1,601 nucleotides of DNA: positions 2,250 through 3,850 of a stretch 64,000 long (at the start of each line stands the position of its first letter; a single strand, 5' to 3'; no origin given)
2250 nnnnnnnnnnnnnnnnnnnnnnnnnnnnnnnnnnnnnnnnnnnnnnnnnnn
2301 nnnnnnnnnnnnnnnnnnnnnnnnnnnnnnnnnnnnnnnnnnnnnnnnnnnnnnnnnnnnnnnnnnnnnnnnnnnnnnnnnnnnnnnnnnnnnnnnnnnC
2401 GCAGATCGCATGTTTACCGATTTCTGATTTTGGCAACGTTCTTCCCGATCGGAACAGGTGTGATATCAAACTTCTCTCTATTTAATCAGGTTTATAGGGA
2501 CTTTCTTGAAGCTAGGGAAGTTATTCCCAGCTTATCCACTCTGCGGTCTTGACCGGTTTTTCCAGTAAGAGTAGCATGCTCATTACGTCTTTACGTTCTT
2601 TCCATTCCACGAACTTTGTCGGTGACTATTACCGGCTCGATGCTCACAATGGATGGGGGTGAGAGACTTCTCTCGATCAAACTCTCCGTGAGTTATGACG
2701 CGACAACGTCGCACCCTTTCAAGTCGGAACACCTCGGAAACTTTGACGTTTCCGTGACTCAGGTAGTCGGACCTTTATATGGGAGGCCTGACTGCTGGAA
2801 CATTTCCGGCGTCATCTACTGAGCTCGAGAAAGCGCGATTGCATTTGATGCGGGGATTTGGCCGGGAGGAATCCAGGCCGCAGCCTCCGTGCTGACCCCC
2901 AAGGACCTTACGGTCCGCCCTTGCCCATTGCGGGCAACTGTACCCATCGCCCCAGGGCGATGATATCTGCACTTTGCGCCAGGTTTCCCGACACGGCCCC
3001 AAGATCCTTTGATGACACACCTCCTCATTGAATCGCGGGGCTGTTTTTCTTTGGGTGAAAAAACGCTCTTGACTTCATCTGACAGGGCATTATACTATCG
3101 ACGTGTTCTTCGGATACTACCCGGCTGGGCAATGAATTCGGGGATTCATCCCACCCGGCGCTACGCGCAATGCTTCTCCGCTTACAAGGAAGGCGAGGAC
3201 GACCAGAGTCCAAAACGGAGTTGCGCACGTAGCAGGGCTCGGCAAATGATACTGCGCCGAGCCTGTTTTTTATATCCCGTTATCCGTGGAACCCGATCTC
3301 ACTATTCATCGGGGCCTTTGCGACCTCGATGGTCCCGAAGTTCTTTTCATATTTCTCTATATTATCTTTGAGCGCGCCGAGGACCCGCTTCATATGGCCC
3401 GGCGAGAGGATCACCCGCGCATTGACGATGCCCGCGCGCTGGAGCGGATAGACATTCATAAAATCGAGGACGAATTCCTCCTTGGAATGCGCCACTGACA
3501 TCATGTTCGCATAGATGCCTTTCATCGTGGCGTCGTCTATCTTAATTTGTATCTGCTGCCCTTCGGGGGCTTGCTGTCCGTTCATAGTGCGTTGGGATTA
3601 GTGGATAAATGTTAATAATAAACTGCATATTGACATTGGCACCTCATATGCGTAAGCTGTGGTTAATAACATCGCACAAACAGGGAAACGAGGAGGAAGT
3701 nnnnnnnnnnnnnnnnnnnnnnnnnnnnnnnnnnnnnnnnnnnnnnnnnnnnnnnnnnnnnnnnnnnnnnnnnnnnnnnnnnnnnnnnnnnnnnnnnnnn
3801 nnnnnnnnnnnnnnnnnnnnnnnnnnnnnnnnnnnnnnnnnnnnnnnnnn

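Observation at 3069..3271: Promoter- and terminator-bounded candidate small RNA of about 170 nt, convergent with DUF3467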

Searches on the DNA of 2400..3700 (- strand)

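Call 5: search_rna_families(source=window, start=2400, end=3700, threshold=evalue, max_evalue=10, show_alignments=5)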
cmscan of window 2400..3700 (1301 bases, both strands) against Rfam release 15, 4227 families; matches with E-value up to 10: 1.
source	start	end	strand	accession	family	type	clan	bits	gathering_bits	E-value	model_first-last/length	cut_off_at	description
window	3586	3678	-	RF00479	snosnR71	Gene; snRNA; snoRNA; CD-box;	CL00051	18.9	60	6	1-97/97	no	Small nucleolar RNA snR71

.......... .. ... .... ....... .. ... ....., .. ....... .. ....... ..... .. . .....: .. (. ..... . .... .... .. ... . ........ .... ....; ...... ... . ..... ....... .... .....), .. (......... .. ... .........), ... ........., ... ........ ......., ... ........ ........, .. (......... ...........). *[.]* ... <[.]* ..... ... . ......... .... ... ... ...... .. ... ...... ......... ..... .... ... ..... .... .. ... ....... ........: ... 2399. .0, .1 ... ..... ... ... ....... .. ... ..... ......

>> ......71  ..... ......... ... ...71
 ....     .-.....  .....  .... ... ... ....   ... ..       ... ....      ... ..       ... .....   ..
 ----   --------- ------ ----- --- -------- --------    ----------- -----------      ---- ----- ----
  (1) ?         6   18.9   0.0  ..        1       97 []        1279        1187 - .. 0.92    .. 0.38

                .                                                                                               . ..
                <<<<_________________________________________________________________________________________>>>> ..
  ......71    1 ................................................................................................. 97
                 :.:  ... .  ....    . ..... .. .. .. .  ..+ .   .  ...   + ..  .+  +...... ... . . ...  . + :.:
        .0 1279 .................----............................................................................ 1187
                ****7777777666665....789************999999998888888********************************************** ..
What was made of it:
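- On 6S RNA: No hit at E<=10 (call 5).
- Closest known: 6S RNA. Different: No model hit (call 5).
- No Rfam hit even at E<=10 over 2400-3700 (call 5).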

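Call 33: search_rna_families(sources=[L163, L164, L004, L165], threshold=evalue, max_evalue=1)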
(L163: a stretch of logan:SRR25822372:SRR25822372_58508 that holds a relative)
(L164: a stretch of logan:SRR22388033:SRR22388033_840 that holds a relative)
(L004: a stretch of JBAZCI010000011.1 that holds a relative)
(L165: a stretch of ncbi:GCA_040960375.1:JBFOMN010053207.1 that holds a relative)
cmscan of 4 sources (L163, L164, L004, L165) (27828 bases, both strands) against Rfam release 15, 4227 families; matches with E-value up to 1: 0.
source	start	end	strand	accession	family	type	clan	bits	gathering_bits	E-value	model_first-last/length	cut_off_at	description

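Call 59: build_rna_model(alignment_id=A3, structure=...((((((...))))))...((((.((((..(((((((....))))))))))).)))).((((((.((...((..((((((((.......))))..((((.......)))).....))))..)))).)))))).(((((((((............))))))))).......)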
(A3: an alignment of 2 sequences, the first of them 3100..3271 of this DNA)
Model R1 built from alignment A3 (2 sequences, 172 columns); structure: as given.
model positions 172; base pairs 52; branch points 4; effective number of sequences 0.64; information 0.591 bits per position. Calibrated on 0.2 Mb of random sequence (short: E-values are rough).
structure used (alignment columns):
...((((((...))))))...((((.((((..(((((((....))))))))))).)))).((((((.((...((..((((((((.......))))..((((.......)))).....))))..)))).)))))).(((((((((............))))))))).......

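Call 60: search_with_rna_model(model_id=R1, sources=[window, L003, L004, L005, L006, L007, L008, L009, L010, L011, L012, L013, L014, L015, L016, L017, L027, L034, L083, L084, L085, L086, L087, L088, L089, L090, L091, L092, L093, L094, L163, L164, L165, L166, L167, L168, L169], max_evalue=10, show_alignments=3)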
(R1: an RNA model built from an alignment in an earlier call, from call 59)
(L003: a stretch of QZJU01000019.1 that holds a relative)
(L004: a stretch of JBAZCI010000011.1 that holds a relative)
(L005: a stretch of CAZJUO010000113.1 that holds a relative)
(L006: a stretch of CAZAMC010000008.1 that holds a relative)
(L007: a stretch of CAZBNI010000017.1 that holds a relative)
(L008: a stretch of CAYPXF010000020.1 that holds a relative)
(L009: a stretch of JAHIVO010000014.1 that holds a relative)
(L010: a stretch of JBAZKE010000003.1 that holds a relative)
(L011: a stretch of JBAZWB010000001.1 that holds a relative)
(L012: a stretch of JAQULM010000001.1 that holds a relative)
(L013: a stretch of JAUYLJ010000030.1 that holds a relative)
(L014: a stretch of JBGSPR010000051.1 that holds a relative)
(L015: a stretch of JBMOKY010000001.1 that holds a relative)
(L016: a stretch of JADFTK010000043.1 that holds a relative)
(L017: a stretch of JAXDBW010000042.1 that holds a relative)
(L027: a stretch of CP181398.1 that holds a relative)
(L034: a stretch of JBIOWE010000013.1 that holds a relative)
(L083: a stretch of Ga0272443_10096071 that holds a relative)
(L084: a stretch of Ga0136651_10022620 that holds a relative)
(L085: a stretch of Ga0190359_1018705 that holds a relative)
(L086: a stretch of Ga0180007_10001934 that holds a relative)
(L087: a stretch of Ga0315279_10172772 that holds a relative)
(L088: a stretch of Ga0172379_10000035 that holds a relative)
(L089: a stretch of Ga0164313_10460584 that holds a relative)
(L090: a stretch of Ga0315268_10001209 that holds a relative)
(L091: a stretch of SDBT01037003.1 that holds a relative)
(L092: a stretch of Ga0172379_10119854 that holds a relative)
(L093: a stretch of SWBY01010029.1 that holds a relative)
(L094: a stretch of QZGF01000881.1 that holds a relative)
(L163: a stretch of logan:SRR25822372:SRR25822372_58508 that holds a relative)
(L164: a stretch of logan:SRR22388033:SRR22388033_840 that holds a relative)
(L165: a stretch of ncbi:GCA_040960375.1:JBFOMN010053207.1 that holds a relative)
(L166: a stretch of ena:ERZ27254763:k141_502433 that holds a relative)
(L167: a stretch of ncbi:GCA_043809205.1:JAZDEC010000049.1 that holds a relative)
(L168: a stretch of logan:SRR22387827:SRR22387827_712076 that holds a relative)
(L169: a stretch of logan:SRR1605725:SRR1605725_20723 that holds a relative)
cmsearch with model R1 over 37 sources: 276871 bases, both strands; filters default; matches with E-value up to 10: 2.
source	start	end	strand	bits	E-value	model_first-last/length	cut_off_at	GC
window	3100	3271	+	220.3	3.1e-54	1-172/172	no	0.57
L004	4305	4433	-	11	0.71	1-172/172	no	0.44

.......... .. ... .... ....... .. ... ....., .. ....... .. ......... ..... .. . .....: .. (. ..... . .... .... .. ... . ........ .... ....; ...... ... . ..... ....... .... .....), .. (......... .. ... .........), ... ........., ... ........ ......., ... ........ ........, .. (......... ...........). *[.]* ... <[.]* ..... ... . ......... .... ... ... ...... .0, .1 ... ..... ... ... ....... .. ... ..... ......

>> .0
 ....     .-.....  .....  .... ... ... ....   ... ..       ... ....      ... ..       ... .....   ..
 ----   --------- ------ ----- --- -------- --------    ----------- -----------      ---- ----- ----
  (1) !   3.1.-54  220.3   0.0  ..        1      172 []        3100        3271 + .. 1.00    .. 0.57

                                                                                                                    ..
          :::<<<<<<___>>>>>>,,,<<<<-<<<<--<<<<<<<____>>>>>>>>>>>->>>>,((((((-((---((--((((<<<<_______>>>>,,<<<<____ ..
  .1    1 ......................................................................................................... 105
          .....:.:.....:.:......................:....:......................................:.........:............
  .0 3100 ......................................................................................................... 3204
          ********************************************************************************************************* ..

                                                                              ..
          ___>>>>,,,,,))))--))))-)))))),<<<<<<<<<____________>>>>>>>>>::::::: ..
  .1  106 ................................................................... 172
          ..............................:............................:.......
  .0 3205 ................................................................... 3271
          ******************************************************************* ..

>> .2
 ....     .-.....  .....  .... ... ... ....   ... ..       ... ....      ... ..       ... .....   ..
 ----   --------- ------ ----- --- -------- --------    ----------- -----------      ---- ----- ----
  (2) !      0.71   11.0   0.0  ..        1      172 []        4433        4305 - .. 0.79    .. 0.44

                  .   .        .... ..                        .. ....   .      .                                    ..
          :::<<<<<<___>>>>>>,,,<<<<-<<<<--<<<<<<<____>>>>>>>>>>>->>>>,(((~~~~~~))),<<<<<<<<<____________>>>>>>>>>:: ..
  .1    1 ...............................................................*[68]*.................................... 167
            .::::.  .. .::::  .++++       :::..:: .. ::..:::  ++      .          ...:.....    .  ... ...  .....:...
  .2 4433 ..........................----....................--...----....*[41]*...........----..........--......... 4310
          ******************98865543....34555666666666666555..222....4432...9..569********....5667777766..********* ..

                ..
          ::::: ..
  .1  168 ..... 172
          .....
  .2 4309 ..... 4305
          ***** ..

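Call 64: search_dna_similar(query=window:2480-3280:+, collection=phages, mode=distant, max_evalue=0.01, max_rows=10)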
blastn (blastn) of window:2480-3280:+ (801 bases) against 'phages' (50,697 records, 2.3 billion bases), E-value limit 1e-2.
No match.

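Call 65: search_dna_similar(query=window:2480-3280:+, collection=plasmids, mode=distant, max_evalue=0.01, max_rows=10)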
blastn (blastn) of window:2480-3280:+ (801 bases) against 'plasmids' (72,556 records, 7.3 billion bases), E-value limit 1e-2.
No match.

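Call 71: search_with_rna_model(model_id=R1, sources=[window, L004], max_evalue=10, make_alignment=true, filters=default)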
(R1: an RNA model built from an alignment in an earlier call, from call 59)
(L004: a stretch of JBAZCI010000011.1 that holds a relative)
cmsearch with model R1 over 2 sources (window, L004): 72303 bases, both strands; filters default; matches with E-value up to 10: 2.
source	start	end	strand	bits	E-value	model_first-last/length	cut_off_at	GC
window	3100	3271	+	220.3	8.1e-55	1-172/172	no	0.57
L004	4305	4433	-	11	0.18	1-172/172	no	0.44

Alignment A6: 2 matches aligned to the model, 213 columns, each read 5' to 3' on its own strand. Consensus structure (alignment columns), stored with it:
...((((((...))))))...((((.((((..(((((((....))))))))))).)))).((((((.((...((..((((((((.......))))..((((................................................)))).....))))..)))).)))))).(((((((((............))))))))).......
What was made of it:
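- A single-sequence covariance model finds only L004, at E about 0.2-0.7 (calls 60, 71).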

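Call 82: build_rna_model(alignment_id=A8)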
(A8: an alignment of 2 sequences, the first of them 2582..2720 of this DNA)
Model R2 built from alignment A8 (2 sequences, 161 columns); structure: RNAalifold consensus.
model positions 161; base pairs 23; branch points 3; effective number of sequences 1.36; information 0.591 bits per position. Calibrated on 0.2 Mb of random sequence (short: E-values are rough).
structure used (alignment columns):
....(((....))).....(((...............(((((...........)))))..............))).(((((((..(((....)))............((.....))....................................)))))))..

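Call 83: search_with_rna_model(model_id=R2, sources=[window, L004, L163, L164, L165, L166, L167, L168, L169, L003, L005, L006, L007, L008, L009, L010, L011, L012, L014, L015, L016, L017, L027, L084, L091, L172, L170], max_evalue=10, show_alignments=6)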
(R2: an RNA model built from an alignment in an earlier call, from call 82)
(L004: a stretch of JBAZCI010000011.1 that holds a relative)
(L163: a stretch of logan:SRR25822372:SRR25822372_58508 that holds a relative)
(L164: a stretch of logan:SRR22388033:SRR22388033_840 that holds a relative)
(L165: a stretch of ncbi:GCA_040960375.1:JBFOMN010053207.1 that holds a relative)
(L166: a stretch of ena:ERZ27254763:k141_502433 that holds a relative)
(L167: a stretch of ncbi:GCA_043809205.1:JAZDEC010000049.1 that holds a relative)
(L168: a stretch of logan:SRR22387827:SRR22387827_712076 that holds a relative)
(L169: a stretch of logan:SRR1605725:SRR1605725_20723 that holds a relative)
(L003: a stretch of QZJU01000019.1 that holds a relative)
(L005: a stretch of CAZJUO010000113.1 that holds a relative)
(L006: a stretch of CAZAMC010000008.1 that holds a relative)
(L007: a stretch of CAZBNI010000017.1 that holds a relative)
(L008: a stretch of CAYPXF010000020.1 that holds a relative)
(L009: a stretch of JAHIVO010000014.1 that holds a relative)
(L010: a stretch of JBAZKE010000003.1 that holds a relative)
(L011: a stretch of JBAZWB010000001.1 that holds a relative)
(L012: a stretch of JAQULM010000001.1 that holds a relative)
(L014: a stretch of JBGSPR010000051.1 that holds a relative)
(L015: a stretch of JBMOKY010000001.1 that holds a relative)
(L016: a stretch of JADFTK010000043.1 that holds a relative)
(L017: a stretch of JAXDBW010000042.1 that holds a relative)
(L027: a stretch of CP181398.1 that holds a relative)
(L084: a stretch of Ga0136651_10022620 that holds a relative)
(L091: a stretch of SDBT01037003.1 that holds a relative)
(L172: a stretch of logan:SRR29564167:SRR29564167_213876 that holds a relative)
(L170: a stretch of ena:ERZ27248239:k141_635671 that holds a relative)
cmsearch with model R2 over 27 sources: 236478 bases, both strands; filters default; matches with E-value up to 10: 2.
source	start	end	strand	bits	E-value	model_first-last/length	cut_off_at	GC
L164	4703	4854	-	179.9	1.2e-42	1-161/161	no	0.52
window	2582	2720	+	158.8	2.2e-37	1-161/161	no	0.49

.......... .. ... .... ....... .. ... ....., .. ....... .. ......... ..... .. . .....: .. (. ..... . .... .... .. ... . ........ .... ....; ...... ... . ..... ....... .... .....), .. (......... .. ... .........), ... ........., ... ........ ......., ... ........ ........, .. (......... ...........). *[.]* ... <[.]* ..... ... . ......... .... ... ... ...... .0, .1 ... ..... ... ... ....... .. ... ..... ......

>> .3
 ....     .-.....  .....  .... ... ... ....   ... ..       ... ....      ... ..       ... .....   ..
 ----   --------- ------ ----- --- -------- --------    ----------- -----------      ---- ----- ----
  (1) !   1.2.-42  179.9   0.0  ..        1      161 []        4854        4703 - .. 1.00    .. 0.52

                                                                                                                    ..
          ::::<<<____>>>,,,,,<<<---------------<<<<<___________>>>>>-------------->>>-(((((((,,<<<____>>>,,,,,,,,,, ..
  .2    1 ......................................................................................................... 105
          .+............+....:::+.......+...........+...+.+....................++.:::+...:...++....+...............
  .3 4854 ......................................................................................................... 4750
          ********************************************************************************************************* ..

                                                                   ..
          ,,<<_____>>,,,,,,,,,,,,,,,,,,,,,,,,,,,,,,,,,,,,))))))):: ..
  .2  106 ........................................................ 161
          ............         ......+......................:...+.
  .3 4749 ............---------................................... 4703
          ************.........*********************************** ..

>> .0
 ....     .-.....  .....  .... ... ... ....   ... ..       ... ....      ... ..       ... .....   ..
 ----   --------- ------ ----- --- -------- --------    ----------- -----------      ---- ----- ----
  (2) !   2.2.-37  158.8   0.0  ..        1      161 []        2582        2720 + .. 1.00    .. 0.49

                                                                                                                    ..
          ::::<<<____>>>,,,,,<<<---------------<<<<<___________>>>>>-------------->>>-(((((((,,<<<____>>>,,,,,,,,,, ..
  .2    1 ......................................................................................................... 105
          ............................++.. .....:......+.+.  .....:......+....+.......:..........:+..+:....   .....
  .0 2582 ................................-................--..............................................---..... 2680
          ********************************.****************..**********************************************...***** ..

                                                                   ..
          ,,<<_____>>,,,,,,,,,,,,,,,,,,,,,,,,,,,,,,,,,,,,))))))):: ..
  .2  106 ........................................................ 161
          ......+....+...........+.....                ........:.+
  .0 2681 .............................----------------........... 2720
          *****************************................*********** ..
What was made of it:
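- Tried and rejected: It found no further members in 27 loci (calls 82, 83).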

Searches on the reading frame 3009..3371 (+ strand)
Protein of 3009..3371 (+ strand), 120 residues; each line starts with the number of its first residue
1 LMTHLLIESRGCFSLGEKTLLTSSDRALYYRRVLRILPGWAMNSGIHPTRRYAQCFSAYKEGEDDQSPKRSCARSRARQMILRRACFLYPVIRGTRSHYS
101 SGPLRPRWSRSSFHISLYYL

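Call 25: search_protein_families(library=pfam, max_evalue=1, proteins=[window:3009-3371:+])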
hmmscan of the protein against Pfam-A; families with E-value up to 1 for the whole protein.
window:3009-3371:+ (120 aa): 0 families
